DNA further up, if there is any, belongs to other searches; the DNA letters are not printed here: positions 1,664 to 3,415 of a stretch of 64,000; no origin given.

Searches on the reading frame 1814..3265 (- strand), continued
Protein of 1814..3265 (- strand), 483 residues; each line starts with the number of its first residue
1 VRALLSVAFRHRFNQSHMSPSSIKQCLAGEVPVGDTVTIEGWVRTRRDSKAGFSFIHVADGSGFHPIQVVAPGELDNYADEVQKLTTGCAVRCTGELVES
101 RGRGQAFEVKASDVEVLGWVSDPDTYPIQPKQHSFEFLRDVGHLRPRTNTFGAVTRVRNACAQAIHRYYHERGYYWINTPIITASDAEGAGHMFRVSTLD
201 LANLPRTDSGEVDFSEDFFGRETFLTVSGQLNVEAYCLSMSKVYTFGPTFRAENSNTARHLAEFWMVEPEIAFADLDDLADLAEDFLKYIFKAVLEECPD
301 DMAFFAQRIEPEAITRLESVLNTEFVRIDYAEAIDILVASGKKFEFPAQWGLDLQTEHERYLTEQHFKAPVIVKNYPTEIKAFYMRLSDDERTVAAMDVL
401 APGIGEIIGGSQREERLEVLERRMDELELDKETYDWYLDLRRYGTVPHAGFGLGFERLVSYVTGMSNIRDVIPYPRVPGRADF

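Call 67: predict_structure(alignment_id=A6)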
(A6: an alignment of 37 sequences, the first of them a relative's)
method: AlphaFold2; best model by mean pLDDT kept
length: 287 residues; sequences in the alignment: 37
mean_pLDDT: 63.1   pTM: 0.38
mean pLDDT of the five models: 63.1, 62.0, 58.0, 55.3, 52.2
residues with pLDDT >= 90: 19; 70-90: 101; 50-70: 81; < 50: 86
segments of 3 or more residues with pLDDT < 50: 1-39, 91-99, 182-193, 216-225, 272-287
pLDDT, mean of each block of 10 residues (from residue 1): 29 36 40 42 60 68 68 58 63 45 81 88 90 88 73 82 89 80 47 52 54 51 58 79 80 82 68 37 31
secondary structure, 60 per line:
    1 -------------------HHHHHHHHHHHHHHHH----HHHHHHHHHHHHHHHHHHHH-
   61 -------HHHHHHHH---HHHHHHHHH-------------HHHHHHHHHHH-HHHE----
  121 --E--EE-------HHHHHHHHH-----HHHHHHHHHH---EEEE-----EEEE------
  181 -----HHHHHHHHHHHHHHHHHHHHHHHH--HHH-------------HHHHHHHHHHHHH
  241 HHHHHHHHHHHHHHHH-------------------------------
elements in order: H20-35 H40-59 H68-75 H79-87 H101-111 H135-143 H149-158 E162-165 E171-174 H186-209 H228-256

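Call 70: fold_search(model_id=the predicted structure, library=pdb)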
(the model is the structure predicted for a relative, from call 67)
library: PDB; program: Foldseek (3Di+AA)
matches with E <= 10: 576; with E <= 0.001: 3
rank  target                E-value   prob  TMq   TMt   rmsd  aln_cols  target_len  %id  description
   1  4j00_A                2.4e-04  0.98  0.23  0.22  18.6       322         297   12  Crystal Structure of Fischerella Transcription Factor HetR complexed with 24mer DNA target (released 2013-03-27)
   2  4yrv_A                2.4e-04  0.97  0.22  0.22  17.4       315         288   11  Crystal structure of Anabaena transcription factor HetR complexed with 21-bp DNA from hetP promoter (released 2015-12-02)
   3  3qod_A                3.6e-04  0.95  0.20  0.19  18.6       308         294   11  Crystal Structure of Heterocyst Differentiation Protein, HetR from Fischerella mv11 (released 2011-04-20)
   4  4hri_B                1.8e-03  0.77  0.18  0.19  17.7       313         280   11  Crystal structure of HetR in complex with a 21-bp palindromic DNA at the upstream of the hetP promoter from Anabaena (released 2013-04-17)
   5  9gjw_E                5.6e-02  0.44  0.21  0.15  18.0       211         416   14  OCCM maturation intermediate stalled with an Arginine Finger mutation in Mcm2 (released 2025-03-05)
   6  3eco_A                1.3e-01  0.66  0.20  0.36  13.0       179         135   11  Crystal structure of MepR, a transcription regulator of the Staphylococcus aureus multidrug efflux pump MepA (released 2009-02-10)
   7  4hw0_C                1.9e-01  0.82  0.18  0.46   8.1       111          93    8  Crystal structure of Sso10a-2, a DNA-binding protein from Sulfolobus solfataricus (released 2013-10-30)
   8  3m8e_A                2.0e-01  0.63  0.15  0.37   7.3        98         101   12  Protein structure of Type III plasmid segregation TubR (released 2010-07-07)
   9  7wze_A                2.1e-01  0.30  0.18  0.29  14.8       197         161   12  Structure of Transcriptional regulator from Bacillus subtilis (strain 168) (released 2022-04-20)
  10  2a61_B                2.4e-01  0.63  0.20  0.36  12.7       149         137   11  The crystal structure of transcriptional regulator Tm0710 from Thermotoga maritima (released 2005-07-19)
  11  7z1l_O                2.5e-01  0.08  0.14  0.08  18.4       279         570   11  Structure of yeast RNA Polymerase III Pre-Termination Complex (PTC) (released 2022-08-31)
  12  6pco_B                2.7e-01  0.51  0.18  0.34  14.9       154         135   14  Mechanism for regulation of DNA binding of Bordetella bronchiseptica BpsR by 6-hydroxynicotinic acid (released 2019-11-06)
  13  3m8f_B                2.7e-01  0.47  0.17  0.39   7.0       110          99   14  Protein structure of type III plasmid segregation TubR mutant (released 2010-07-07)
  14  7kua                  2.8e-01  0.30  0.18  0.30  17.1       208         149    9  Crystal structure of the MarR family transcriptional regulator from Pseudomonas putida bound to Indole 3 acetic acid (released 2021-12-01)
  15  3m8e_B                3.0e-01  0.60  0.17  0.43   6.8       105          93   13  Protein structure of Type III plasmid segregation TubR (released 2010-07-07)
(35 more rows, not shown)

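Call 71: search_solved_structures(query=A6, max_evalue=10, show_alignments=2)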
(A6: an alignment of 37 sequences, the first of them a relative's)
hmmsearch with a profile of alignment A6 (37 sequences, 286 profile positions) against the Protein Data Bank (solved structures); distinct sequences matched with E-value up to 10: 0.
